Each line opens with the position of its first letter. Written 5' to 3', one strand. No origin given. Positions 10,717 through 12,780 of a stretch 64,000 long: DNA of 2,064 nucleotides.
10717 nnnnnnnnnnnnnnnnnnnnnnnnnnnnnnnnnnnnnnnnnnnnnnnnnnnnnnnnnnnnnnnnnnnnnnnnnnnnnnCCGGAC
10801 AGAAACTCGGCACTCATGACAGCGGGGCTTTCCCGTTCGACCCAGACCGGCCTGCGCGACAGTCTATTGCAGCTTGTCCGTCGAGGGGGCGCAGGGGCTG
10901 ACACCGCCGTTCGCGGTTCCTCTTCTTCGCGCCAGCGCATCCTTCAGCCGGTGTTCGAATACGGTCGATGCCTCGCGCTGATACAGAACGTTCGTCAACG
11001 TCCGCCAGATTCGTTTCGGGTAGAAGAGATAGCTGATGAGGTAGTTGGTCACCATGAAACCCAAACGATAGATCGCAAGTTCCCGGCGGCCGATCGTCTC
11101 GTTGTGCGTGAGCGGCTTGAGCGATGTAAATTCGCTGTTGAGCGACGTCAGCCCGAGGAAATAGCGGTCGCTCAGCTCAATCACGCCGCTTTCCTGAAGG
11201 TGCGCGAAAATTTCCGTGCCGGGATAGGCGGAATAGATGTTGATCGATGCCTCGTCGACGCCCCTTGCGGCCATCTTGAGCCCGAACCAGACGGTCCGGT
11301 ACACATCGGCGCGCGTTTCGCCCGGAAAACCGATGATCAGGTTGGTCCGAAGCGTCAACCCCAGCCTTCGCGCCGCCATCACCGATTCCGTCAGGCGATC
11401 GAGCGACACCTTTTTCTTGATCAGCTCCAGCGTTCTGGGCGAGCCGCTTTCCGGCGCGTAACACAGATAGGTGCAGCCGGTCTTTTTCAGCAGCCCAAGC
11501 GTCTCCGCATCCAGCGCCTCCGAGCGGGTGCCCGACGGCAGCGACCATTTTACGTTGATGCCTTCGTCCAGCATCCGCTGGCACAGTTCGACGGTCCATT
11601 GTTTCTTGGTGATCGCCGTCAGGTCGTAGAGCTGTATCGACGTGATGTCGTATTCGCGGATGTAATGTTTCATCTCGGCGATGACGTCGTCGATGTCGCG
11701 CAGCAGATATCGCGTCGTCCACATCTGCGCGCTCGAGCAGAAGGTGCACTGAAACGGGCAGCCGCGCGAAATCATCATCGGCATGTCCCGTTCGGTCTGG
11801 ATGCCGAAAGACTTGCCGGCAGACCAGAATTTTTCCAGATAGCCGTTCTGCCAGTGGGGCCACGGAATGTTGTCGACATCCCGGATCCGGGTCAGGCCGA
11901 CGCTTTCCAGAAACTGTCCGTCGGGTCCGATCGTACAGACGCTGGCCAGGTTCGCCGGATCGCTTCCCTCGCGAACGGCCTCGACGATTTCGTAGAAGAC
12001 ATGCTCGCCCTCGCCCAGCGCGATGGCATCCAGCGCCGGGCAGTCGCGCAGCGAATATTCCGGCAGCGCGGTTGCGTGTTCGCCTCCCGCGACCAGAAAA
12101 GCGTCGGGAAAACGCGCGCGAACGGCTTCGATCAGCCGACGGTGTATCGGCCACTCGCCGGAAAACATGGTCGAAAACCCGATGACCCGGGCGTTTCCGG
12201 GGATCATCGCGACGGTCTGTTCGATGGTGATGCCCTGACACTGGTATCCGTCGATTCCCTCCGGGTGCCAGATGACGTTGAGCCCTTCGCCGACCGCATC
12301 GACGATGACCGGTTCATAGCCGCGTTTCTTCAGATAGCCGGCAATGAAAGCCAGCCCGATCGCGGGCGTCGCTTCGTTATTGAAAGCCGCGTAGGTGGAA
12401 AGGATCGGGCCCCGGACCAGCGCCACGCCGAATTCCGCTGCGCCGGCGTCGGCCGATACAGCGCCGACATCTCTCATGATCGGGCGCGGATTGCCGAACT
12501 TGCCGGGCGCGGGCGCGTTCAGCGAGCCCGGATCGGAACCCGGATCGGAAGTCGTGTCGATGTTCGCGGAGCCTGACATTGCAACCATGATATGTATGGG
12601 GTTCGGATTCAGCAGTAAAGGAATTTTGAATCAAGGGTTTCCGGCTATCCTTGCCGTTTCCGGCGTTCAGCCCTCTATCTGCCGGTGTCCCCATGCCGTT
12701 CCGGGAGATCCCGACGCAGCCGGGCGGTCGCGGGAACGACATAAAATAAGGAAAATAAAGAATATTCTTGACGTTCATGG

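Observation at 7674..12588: PEP mutase fused to a cytidylyltransferase next to a B12-radical-SAM enzyme (a Fom1/Fom3-like combination), with no phosphonopyruvate decarboxylase in the window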

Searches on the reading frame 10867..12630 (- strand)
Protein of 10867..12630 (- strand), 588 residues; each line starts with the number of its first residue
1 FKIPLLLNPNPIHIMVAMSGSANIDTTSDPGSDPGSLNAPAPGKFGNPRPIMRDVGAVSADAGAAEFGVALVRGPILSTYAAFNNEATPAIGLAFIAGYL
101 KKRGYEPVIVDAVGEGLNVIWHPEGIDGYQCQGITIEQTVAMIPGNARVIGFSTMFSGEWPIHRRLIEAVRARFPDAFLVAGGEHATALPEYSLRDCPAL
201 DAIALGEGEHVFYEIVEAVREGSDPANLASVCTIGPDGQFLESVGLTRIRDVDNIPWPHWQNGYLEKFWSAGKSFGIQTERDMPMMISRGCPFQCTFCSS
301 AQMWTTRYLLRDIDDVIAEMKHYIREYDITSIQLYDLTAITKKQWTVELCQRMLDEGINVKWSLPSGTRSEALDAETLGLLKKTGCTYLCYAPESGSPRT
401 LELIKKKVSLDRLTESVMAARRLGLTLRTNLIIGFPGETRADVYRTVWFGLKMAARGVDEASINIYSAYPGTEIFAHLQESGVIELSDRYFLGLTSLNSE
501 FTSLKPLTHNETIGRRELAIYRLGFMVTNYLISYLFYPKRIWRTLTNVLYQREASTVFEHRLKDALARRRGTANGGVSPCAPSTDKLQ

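Call 8: search_protein_families(library=pfam, proteins=[window:10867-12630:-], max_evalue=0.001)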
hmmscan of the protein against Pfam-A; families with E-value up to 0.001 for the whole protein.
window:10867-12630:- (588 aa): 2 families
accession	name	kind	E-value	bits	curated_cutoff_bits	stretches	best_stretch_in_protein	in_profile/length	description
PF04055.27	Radical_SAM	-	1e-18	68.5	29.5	1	286-446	2-162/166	Radical SAM superfamily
PF02310.24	B12-binding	-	3.4e-13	49.9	32.1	1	88-215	12-120/121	B12 binding domain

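Call 13: search_protein_families(library=ncbifam, proteins=[window:10867-12588:-], max_evalue=0.001)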
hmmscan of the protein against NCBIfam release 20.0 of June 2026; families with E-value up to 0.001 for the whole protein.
window:10867-12588:- (574 aa): 30 families (the best 25 are shown)
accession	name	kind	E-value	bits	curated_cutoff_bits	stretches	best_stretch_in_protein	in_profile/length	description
NF038361.1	rSAM_Sden_1168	equivalog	1.6e-47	162.3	575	1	61-472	70-481/560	Sden_1168 family B12-binding radical SAM P-methyltransferase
TIGR03471.1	HpnJ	equivalog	7.2e-38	130.7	577.6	1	118-539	55-451/472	hopanoid biosynthesis associated radical SAM protein HpnJ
TIGR02026.1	BchE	equivalog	7.9e-35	120.6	481.35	1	73-474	19-397/497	magnesium-protoporphyrin IX monomethyl ester anaerobic oxidative cyclase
NF050148.1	rSAM_ApyD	equivalog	1.7e-32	112.6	750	1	129-464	71-393/645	RiPP biosynthesis radical SAM protein ApyD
TIGR04013.1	B12_SAM_MJ_1487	hypoth_equivalog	2.9e-30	105.4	251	1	133-461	42-354/382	TIGR04013 family B12-binding domain/radical SAM domain-containing protein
TIGR03975.1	rSAM_ocin_1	subfamily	1e-24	87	281.85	1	123-431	118-421/606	RiPP maturation radical SAM C-methyltransferase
TIGR04367.1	HpnR_B12_rSAM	equivalog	2.6e-23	82.3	650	1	134-462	62-371/490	hopanoid C-3 methylase HpnR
TIGR04385.1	B12_rSAM_cofa1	equivalog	1.9e-22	80.1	450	1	154-432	91-357/438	B12 lower ligand biosynthesis radical SAM protein BzaD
TIGR04479.1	bcpD_PhpK_rSAM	subfamily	4.4e-22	78.1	600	1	192-435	178-405/504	PhpK family radical SAM P-methyltransferase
TIGR04072.2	rSAM_ladder_B12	equivalog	2e-20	72.8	360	1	149-471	86-379/443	lipid biosynthesis B12-binding/radical SAM protein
NF033070.1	rSAM_AprD4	equivalog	2.6e-20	72.8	500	1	266-477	194-403/456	AprD4 family radical SAM diol-dehydratase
TIGR04014.1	B12_SAM_MJ_0865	equivalog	8.8e-20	70.9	360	1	163-461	69-355/434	methyl-coenzyme M reductase glutamine C-methyltransferase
TIGR04295.1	B12_rSAM_oligo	hypoth_equivalog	8e-17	61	400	1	143-430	84-353/422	TIGR04295 family B12-binding domain-containing radical SAM protein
NF033712.0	B12_rSAM_KedN5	subfamily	2e-15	56.1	700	1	134-284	64-211/624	KedN5 family methylcobalamin-dependent radical SAM C-methyltransferase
TIGR03960.1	rSAM_fuse_unch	hypoth_equivalog_domain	3.3e-11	42.4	462.3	1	271-431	256-416/605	TIGR03960 family B12-binding radical SAM protein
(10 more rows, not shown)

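Call 15: search_solved_structures(query=window:10867-12588:-, max_evalue=0.01)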
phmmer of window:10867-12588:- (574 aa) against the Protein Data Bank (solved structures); distinct sequences matched with E-value up to 0.01: 9.
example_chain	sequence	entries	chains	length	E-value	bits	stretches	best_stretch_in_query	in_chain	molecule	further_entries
6fd2_B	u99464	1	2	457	1.8e-17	66.2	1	274-478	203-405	Putative apramycin biosynthetic oxidoreductase 4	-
9ccb_A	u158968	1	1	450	1.7e-09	39.9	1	273-464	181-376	Radical SAM core domain-containing protein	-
2qgq_A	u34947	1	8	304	2.7e-07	32.6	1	272-477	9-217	Protein TM_1862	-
7kdx_A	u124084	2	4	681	3.4e-07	32.3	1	151-316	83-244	Methyltransferase TokK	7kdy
4jc0_A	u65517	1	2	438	4.7e-07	31.8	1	271-476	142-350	Ribosomal protein S12 methylthiotransferase RimO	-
9n1b_A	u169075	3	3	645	6.9e-07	31.3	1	150-307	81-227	Radical SAM protein | Radical SAM enzyme CysS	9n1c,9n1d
7mjv_A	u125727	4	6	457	3.4e-05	25.7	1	272-475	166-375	tRNA-2-methylthio-N(6)-dimethylallyladenosine synthase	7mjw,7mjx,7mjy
7mjz_A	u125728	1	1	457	0.00021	23.1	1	272-472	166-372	tRNA-2-methylthio-N(6)-dimethylallyladenosine synthase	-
6wte_A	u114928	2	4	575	0.00058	21.6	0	145-216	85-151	B12-binding domain-containing protein | Tryptophan-C2-methyltransferase containing B12-binding domain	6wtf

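Call 34: find_homologous_proteins(query=window:10867-12588:-, max_evalue=1e-10)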
Query window:10867-12588:- (574 aa): 3780 proteins with E <= 1e-10 among 8000 candidates; the best 120 are listed.
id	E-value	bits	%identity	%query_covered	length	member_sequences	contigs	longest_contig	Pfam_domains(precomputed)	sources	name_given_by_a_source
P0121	0.0e+0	1327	100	100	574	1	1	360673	PF04055.28,PF02310.25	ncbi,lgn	-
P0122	0.0e+0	1085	85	95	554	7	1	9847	PF04055.28,PF02310.25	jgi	jgi:anaerobic magnesium-protoporphyrin IX monomethyl ester cyclase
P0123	0.0e+0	1027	79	95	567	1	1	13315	PF04055.28,PF02310.25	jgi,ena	-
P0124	0.0e+0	1020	79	95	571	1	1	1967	PF04055.28,PF02310.25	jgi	jgi:radical SAM superfamily enzyme YgiQ (UPF0313 family)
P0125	7.6e-288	974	77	93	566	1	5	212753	PF04055.28,PF02310.25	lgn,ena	-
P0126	1.3e-286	970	75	94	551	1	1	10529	PF04055.28,PF02310.25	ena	-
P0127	4.6e-250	849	81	78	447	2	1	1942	PF04055.28,PF02310.25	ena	-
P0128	2.3e-230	784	63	94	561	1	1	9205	PF04055.28,PF02310.25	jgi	jgi:radical SAM superfamily enzyme YgiQ (UPF0313 family)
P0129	5.4e-230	783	63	91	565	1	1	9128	PF04055.28,PF02310.25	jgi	-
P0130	2.4e-227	774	64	91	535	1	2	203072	PF04055.28,PF02310.25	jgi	-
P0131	1.7e-225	768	61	93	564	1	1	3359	PF04055.28,PF02310.25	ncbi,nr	ncbi:MAG: B12-binding domain-containing radical SAM protein [Myxococcales bacterium]|nr:B12-binding 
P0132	7.7e-225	766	64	91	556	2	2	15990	PF04055.28,PF02310.25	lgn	-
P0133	1.4e-222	758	62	88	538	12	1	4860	PF04055.28,PF13353.12,PF02310.25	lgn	-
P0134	2.4e-222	758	61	91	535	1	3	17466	PF04055.28,PF02310.25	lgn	-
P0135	4.1e-222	757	61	92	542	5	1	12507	PF04055.28,PF02310.25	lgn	-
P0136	1.2e-221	755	62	92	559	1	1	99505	PF04055.28,PF02310.25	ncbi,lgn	-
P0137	1.8e-221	755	62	91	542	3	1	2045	PF04055.28,PF02310.25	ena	-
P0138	3.2e-221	754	61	94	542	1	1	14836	PF04055.28,PF02310.25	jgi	-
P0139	6.4e-221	753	62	94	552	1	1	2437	PF04055.28,PF02310.25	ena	-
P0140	7.0e-221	753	62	91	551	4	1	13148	PF04055.28,PF02310.25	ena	-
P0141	8.8e-221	752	61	91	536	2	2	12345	PF04055.28,PF02310.25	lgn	-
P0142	3.7e-220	750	64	89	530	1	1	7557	PF04055.28,PF02310.25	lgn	-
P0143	5.4e-220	750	59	96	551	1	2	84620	PF04055.28,PF02310.25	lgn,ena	-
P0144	1.4e-219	748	62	90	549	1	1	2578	PF04055.28,PF02310.25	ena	-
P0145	1.5e-219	748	62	91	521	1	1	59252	PF04055.28,PF02310.25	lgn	-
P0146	9.2e-219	746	59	95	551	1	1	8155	PF04055.28,PF02310.25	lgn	-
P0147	5.0e-218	743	61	92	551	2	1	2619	PF04055.28,PF02310.25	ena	-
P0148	1.3e-217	742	61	91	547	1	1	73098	PF04055.28,PF02310.25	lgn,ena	-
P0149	1.4e-217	742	60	91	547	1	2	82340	PF04055.28,PF02310.25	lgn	-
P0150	4.7e-217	740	64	87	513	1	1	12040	PF04055.28,PF02310.25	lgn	-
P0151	7.4e-217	739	61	89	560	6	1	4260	PF04055.28,PF02310.25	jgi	jgi:radical SAM superfamily enzyme YgiQ (UPF0313 family)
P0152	9.3e-217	739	59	91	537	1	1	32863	PF04055.28,PF02310.25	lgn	-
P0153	9.3e-217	739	60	91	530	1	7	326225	PF04055.28,PF02310.25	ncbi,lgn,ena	-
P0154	1.1e-216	739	60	91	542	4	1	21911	PF04055.28,PF02310.25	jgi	jgi:radical SAM superfamily enzyme YgiQ (UPF0313 family)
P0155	1.8e-216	738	62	88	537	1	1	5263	PF04055.28,PF02310.25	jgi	-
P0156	1.8e-216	738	60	90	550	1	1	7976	PF04055.28,PF02310.25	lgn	-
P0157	1.9e-216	738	62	88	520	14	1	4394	PF04055.28,PF02310.25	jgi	jgi:anaerobic magnesium-protoporphyrin IX monomethyl ester cyclase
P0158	3.1e-216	737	62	90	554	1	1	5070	PF04055.28,PF02310.25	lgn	-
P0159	7.0e-216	736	60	91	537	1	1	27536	PF04055.28,PF02310.25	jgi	jgi:anaerobic magnesium-protoporphyrin IX monomethyl ester cyclase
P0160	8.5e-216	736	61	89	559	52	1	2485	PF04055.28,PF02310.25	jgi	-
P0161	1.1e-215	736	59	95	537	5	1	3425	PF04055.28,PF02310.25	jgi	-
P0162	1.6e-215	735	60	91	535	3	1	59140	PF04055.28,PF13353.12,PF02310.25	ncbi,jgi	jgi:anaerobic magnesium-protoporphyrin IX monomethyl ester cyclase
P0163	1.7e-215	735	59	95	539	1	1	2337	PF04055.28,PF02310.25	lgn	-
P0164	3.0e-215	734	58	94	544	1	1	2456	PF04055.28,PF02310.25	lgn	-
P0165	4.9e-215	733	59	94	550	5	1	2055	PF04055.28,PF02310.25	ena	-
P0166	8.5e-215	733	61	90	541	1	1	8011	PF04055.28,PF02310.25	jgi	jgi:anaerobic magnesium-protoporphyrin IX monomethyl ester cyclase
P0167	1.8e-214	732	61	88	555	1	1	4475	PF04055.28,PF02310.25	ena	-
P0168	2.7e-214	731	61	89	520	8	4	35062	PF04055.28,PF02310.25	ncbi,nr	ncbi:MAG: radical SAM protein [Candidatus Rokubacteria bacterium RBG_16_73_20]|nr:MAG: radical SAM p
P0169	5.0e-214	730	61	89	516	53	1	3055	PF04055.28,PF02310.25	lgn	-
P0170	7.2e-214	730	62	87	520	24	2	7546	PF04055.28,PF02310.25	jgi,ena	-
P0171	1.0e-213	729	60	90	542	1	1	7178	PF04055.28,PF02310.25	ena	-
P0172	1.1e-213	729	61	89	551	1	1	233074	PF04055.28,PF02310.25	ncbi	-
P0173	1.4e-213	729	62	87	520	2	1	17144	PF04055.28,PF02310.25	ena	-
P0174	1.6e-213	728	61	88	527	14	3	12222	PF04055.28,PF02310.25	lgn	-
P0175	2.2e-213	728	61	89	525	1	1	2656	PF04055.28,PF02310.25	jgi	jgi:radical SAM superfamily enzyme YgiQ (UPF0313 family)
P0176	2.4e-213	728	60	89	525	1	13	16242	PF04055.28,PF02310.25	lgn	-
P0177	2.5e-213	728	62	89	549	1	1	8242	PF04055.28,PF02310.25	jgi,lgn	jgi:hypothetical protein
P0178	4.0e-213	727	61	88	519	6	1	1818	PF04055.28,PF02310.25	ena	-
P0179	5.1e-213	727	60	91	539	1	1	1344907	PF04055.28,PF02310.25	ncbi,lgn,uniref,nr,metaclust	ncbi:Radical SAM domain protein [Paramagnetospirillum magnetotacticum MS-1]|uniref:Radical SAM domai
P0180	7.0e-213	726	61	87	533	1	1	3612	PF04055.28,PF02310.25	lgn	-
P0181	7.6e-213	726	60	91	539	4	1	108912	PF04055.28,PF02310.25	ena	-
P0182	8.9e-213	726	60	92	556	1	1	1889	PF04055.28,PF02310.25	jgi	jgi:anaerobic magnesium-protoporphyrin IX monomethyl ester cyclase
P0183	9.3e-213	726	59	91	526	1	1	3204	PF04055.28,PF02310.25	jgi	-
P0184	1.1e-212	726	61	87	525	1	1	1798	PF04055.28,PF02310.25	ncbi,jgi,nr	ncbi:MAG: B12-binding domain-containing radical SAM protein [Alphaproteobacteria bacterium]|nr:B12-b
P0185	1.6e-212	725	62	89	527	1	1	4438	PF04055.28,PF02310.25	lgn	-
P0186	1.7e-212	725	59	91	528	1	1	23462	PF04055.28,PF13353.12,PF02310.25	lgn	-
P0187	1.9e-212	725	60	91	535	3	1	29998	PF04055.28,PF13353.12,PF02310.25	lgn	-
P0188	1.9e-212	725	62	87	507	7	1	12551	PF04055.28,PF02310.25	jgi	jgi:radical SAM superfamily enzyme YgiQ (UPF0313 family)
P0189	2.1e-212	725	61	87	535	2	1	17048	PF04055.28,PF13353.12,PF02310.25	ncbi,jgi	jgi:anaerobic magnesium-protoporphyrin IX monomethyl ester cyclase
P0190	2.5e-212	724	61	89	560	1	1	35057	PF04055.28,PF02310.25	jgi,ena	-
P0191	3.5e-212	724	59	89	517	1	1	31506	PF04055.28,PF02310.25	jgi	-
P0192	4.0e-212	724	60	89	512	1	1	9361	PF04055.28,PF02310.25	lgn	-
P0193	4.1e-212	724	60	88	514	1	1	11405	PF04055.28,PF02310.25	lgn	-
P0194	4.3e-212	724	62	87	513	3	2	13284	PF04055.28,PF13353.12,PF02310.25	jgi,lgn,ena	-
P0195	5.2e-212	723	59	93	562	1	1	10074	PF04055.28,PF02310.25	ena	-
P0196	5.9e-212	723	60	91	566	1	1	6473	PF04055.28,PF02310.25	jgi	jgi:anaerobic magnesium-protoporphyrin IX monomethyl ester cyclase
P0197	6.1e-212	723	60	89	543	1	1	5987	PF04055.28,PF02310.25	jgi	jgi:radical SAM superfamily enzyme YgiQ (UPF0313 family)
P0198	6.4e-212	723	62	88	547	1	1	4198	PF04055.28,PF02310.25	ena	-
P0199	7.3e-212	723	58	93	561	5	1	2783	PF04055.28,PF02310.25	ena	-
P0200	7.3e-212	723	59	92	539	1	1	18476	PF04055.28,PF02310.25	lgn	-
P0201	9.2e-212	723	61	89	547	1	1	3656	PF04055.28,PF02310.25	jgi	jgi:radical SAM superfamily enzyme YgiQ (UPF0313 family)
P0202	1.1e-211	722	60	88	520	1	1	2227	PF04055.28,PF02310.25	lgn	-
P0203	3.0e-211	721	61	88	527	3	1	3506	PF04055.28,PF02310.25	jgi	jgi:radical SAM superfamily enzyme YgiQ (UPF0313 family)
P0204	3.6e-211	721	60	88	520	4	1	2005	PF04055.28,PF02310.25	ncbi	-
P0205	5.7e-211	720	62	87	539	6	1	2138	PF04055.28,PF02310.25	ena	-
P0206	8.1e-211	719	60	88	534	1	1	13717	PF04055.28,PF02310.25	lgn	-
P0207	1.0e-210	719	61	88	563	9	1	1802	PF04055.28,PF02310.25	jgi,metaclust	metaclust:\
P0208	2.1e-210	718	62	87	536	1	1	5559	PF04055.28,PF02310.25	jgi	jgi:radical SAM superfamily enzyme YgiQ (UPF0313 family)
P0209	2.6e-210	718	61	89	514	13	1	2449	PF04055.28,PF02310.25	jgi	jgi:anaerobic magnesium-protoporphyrin IX monomethyl ester cyclase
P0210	3.1e-210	718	60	87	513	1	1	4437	PF04055.28,PF02310.25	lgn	-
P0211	3.9e-210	717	60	88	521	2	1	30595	PF04055.28,PF02310.25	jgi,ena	-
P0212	4.2e-210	717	61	88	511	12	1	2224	PF04055.28,PF02310.25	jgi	-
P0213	4.8e-210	717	60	87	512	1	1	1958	PF04055.28,PF02310.25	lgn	-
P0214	5.8e-210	717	60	88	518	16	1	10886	PF04055.28,PF02310.25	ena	-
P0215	6.6e-210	716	58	88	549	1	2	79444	PF04055.28,PF02310.25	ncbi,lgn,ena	-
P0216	9.0e-210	716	61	89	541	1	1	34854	PF04055.28,PF02310.25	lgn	-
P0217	9.2e-210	716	60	91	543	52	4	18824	PF04055.28,PF02310.25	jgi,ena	jgi:anaerobic magnesium-protoporphyrin IX monomethyl ester cyclase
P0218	1.1e-209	716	60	89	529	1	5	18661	PF04055.28,PF02310.25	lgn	-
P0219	1.2e-209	716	60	90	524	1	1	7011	PF04055.28,PF02310.25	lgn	-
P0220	1.3e-209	715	61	87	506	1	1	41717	PF04055.28,PF02310.25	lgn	-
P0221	1.8e-209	715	59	91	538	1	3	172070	PF04055.28,PF02310.25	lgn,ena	-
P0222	2.2e-209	715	60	87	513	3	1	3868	PF04055.28,PF02310.25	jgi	jgi:radical SAM superfamily enzyme YgiQ (UPF0313 family)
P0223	2.7e-209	714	61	87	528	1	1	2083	PF04055.28,PF02310.25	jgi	jgi:anaerobic magnesium-protoporphyrin IX monomethyl ester cyclase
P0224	2.7e-209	714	59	89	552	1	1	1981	PF04055.28,PF02310.25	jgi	jgi:anaerobic magnesium-protoporphyrin IX monomethyl ester cyclase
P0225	3.0e-209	714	60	89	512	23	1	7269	PF04055.28,PF02310.25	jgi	jgi:anaerobic magnesium-protoporphyrin IX monomethyl ester cyclase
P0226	3.3e-209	714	60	88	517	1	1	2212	PF04055.28,PF02310.25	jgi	-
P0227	4.3e-209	714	60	90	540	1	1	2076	PF04055.28,PF02310.25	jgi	jgi:radical SAM superfamily enzyme YgiQ (UPF0313 family)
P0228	4.6e-209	714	60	87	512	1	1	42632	PF04055.28,PF02310.25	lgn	-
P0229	4.7e-209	714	61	87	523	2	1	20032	PF04055.28,PF02310.25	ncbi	ncbi:MAG: B12-binding domain-containing radical SAM protein [Candidatus Rokuibacteriota bacterium]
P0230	4.8e-209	714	60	89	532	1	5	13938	PF04055.28,PF02310.25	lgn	-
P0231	6.0e-209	713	61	88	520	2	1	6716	PF04055.28,PF02310.25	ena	-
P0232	7.2e-209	713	61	89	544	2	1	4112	PF04055.28,PF02310.25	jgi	-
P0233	7.3e-209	713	59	91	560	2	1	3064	PF04055.28,PF02310.25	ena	-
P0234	9.5e-209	713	61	87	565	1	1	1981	PF04055.28,PF02310.25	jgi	jgi:radical SAM superfamily enzyme YgiQ (UPF0313 family)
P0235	1.0e-208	713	59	90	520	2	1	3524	PF04055.28,PF02310.25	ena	-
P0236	1.1e-208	712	61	89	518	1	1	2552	PF04055.28,PF02310.25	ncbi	-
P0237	1.2e-208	712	58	91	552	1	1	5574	PF04055.28,PF02310.25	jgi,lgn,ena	-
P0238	1.3e-208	712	61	87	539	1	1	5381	PF04055.28,PF02310.25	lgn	-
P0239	1.5e-208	712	58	91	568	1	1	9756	PF04055.28,PF02310.25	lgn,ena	-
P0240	2.0e-208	712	61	88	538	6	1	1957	PF04055.28,PF02310.25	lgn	-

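Call 35: find_encoding_contigs(protein=P0125, flank=10000, max_places=1)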
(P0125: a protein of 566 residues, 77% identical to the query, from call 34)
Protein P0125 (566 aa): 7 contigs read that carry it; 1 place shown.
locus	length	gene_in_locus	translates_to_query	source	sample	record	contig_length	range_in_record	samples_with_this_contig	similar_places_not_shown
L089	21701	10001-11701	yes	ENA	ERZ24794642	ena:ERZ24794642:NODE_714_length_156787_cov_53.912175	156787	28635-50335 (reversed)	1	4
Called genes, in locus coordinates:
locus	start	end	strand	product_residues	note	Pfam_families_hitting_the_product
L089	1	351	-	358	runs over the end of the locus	PF03102:NeuB, PF08666:SAF (weak)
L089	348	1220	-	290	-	PF01261:AP_endonuc_2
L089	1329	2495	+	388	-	PF13489:Methyltransf_23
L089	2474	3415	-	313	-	PF01073:3Beta_HSD, PF01370:Epimerase, PF04321:RmlD_sub_bind, PF16363:GDP_Man_Dehyd, PF13460:NAD_binding_10, PF07993:NAD_binding_4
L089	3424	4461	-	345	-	PF21360:PylC-like_N, PF02655:ATP-grasp_3 (weak), PF02222:ATP-grasp (weak), PF15632:ATPgrasp_Ter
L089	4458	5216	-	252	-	PF02811:PHP (weak)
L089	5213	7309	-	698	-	PF00483:NTP_transferase, PF12804:NTP_transf_3, PF00571:CBS (weak), PF00288:GHMP_kinases_N, PF08544:GHMP_kinases_C (weak)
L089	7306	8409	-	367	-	PF01041:DegT_DnrJ_EryC1, PF00155:Aminotran_1_2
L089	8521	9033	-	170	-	PF02357:NusG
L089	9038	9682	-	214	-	PF13412:HTH_24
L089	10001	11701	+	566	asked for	PF02310:B12-binding, PF04055:Radical_SAM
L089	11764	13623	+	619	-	PF00009:GTP_EFTU, PF01926:MMR_HSR1 (weak), PF03193:RsgA_GTPase (faint), PF22594:GTP-eEF1A_C, PF01583:APS_kinase, PF13671:AAA_33 (weak)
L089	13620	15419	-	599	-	PF13522:GATase_6, PF13537:GATase_7, PF00733:Asn_synthase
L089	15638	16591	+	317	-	-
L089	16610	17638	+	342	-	PF00355:Rieske (weak)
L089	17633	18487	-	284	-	PF08241:Methyltransf_11, PF08242:Methyltransf_12 (weak), PF13649:Methyltransf_25, PF13847:Methyltransf_31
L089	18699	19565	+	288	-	PF01209:Ubie_methyltran, PF13489:Methyltransf_23, PF13847:Methyltransf_31, PF08241:Methyltransf_11, PF08242:Methyltransf_12, PF13649:Methyltransf_25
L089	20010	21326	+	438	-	PF04932:Wzy_C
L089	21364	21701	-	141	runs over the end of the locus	PF13522:GATase_6, PF13537:GATase_7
